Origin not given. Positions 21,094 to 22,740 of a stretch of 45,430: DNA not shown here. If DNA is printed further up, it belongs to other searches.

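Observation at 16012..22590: Hybrid respiratory operon: HAO-family octaheme cytochrome c + periplasmic NarG-type molybdoenzyme + small FeS subunit + NrfD-type anchor + chaperone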

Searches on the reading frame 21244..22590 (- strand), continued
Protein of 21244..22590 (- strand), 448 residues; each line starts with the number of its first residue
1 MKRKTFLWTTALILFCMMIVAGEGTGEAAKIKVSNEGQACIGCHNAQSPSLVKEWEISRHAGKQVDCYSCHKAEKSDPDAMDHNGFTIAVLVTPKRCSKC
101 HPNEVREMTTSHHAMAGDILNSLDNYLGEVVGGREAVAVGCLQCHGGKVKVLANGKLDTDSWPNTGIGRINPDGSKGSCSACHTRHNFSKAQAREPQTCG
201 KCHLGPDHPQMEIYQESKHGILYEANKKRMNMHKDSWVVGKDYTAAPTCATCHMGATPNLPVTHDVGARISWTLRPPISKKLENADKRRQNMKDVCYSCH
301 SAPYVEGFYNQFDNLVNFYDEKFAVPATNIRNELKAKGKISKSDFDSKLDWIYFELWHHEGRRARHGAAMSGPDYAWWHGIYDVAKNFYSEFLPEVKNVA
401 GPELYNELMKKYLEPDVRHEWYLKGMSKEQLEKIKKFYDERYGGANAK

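Call 33: search_solved_structures(query=A2, max_evalue=1, show_alignments=5)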
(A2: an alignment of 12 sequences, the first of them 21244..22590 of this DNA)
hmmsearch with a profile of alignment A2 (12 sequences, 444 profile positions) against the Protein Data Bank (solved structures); distinct sequences matched with E-value up to 1: 36.
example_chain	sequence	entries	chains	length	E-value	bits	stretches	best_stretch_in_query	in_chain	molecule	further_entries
4qo5_A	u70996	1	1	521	6.9e-75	255.6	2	65-392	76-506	Hypothetical multiheme protein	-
6h5l_A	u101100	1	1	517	1.9e-53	185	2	178-405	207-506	Similar to hydroxylamine oxidoreductase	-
4fas_A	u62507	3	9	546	3.1e-44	154.6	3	177-400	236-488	Hydroxylamine oxidoreductase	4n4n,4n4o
6m0p_A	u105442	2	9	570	3.9e-44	154.3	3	177-400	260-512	Aerobic hydroxylamine oxidoreductase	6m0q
1fgj_A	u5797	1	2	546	4.5e-44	154.1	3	177-400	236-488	HYDROXYLAMINE OXIDOREDUCTASE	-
4n4j_A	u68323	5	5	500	2.5e-40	141.7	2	178-344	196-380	hydroxylamine oxidoreductase | Similar to hydroxylamine oxidoreductase hao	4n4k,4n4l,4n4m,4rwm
6t5e_A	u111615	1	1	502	7.7e-40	140.1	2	178-343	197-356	Hydroxylamine oxidoreductase-like protein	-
6hif_G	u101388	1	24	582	2.2e-32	115.5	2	178-358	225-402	Hydrazine dehydrogenase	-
3ubr_A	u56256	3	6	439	2.8e-08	36.1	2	54-119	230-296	Cytochrome c-552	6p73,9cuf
2j7a_A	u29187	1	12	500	2.5e-05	26.4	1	54-117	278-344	CYTOCHROME C NITRITE REDUCTASE NRFA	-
2vr0_A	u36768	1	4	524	2.7e-05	26.3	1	54-116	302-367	CYTOCHROME C NITRITE REDUCTASE, CATALYTIC SUBUNIT NFRA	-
1qdb_A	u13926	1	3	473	8e-05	24.7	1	48-118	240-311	CYTOCHROME C NITRITE REDUCTASE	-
1gu6_A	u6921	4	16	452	8.4e-05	24.6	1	54-120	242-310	CYTOCHROME C552 | Cytochrome c-552 | Cytochrome c nitrite reductase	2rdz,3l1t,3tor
4wjy_A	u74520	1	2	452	9.1e-05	24.5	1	54-121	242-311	Cytochrome c-552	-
1fs7_A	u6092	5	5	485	0.00012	24.1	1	56-111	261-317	CYTOCHROME C NITRITE REDUCTASE | Cytochrome c-552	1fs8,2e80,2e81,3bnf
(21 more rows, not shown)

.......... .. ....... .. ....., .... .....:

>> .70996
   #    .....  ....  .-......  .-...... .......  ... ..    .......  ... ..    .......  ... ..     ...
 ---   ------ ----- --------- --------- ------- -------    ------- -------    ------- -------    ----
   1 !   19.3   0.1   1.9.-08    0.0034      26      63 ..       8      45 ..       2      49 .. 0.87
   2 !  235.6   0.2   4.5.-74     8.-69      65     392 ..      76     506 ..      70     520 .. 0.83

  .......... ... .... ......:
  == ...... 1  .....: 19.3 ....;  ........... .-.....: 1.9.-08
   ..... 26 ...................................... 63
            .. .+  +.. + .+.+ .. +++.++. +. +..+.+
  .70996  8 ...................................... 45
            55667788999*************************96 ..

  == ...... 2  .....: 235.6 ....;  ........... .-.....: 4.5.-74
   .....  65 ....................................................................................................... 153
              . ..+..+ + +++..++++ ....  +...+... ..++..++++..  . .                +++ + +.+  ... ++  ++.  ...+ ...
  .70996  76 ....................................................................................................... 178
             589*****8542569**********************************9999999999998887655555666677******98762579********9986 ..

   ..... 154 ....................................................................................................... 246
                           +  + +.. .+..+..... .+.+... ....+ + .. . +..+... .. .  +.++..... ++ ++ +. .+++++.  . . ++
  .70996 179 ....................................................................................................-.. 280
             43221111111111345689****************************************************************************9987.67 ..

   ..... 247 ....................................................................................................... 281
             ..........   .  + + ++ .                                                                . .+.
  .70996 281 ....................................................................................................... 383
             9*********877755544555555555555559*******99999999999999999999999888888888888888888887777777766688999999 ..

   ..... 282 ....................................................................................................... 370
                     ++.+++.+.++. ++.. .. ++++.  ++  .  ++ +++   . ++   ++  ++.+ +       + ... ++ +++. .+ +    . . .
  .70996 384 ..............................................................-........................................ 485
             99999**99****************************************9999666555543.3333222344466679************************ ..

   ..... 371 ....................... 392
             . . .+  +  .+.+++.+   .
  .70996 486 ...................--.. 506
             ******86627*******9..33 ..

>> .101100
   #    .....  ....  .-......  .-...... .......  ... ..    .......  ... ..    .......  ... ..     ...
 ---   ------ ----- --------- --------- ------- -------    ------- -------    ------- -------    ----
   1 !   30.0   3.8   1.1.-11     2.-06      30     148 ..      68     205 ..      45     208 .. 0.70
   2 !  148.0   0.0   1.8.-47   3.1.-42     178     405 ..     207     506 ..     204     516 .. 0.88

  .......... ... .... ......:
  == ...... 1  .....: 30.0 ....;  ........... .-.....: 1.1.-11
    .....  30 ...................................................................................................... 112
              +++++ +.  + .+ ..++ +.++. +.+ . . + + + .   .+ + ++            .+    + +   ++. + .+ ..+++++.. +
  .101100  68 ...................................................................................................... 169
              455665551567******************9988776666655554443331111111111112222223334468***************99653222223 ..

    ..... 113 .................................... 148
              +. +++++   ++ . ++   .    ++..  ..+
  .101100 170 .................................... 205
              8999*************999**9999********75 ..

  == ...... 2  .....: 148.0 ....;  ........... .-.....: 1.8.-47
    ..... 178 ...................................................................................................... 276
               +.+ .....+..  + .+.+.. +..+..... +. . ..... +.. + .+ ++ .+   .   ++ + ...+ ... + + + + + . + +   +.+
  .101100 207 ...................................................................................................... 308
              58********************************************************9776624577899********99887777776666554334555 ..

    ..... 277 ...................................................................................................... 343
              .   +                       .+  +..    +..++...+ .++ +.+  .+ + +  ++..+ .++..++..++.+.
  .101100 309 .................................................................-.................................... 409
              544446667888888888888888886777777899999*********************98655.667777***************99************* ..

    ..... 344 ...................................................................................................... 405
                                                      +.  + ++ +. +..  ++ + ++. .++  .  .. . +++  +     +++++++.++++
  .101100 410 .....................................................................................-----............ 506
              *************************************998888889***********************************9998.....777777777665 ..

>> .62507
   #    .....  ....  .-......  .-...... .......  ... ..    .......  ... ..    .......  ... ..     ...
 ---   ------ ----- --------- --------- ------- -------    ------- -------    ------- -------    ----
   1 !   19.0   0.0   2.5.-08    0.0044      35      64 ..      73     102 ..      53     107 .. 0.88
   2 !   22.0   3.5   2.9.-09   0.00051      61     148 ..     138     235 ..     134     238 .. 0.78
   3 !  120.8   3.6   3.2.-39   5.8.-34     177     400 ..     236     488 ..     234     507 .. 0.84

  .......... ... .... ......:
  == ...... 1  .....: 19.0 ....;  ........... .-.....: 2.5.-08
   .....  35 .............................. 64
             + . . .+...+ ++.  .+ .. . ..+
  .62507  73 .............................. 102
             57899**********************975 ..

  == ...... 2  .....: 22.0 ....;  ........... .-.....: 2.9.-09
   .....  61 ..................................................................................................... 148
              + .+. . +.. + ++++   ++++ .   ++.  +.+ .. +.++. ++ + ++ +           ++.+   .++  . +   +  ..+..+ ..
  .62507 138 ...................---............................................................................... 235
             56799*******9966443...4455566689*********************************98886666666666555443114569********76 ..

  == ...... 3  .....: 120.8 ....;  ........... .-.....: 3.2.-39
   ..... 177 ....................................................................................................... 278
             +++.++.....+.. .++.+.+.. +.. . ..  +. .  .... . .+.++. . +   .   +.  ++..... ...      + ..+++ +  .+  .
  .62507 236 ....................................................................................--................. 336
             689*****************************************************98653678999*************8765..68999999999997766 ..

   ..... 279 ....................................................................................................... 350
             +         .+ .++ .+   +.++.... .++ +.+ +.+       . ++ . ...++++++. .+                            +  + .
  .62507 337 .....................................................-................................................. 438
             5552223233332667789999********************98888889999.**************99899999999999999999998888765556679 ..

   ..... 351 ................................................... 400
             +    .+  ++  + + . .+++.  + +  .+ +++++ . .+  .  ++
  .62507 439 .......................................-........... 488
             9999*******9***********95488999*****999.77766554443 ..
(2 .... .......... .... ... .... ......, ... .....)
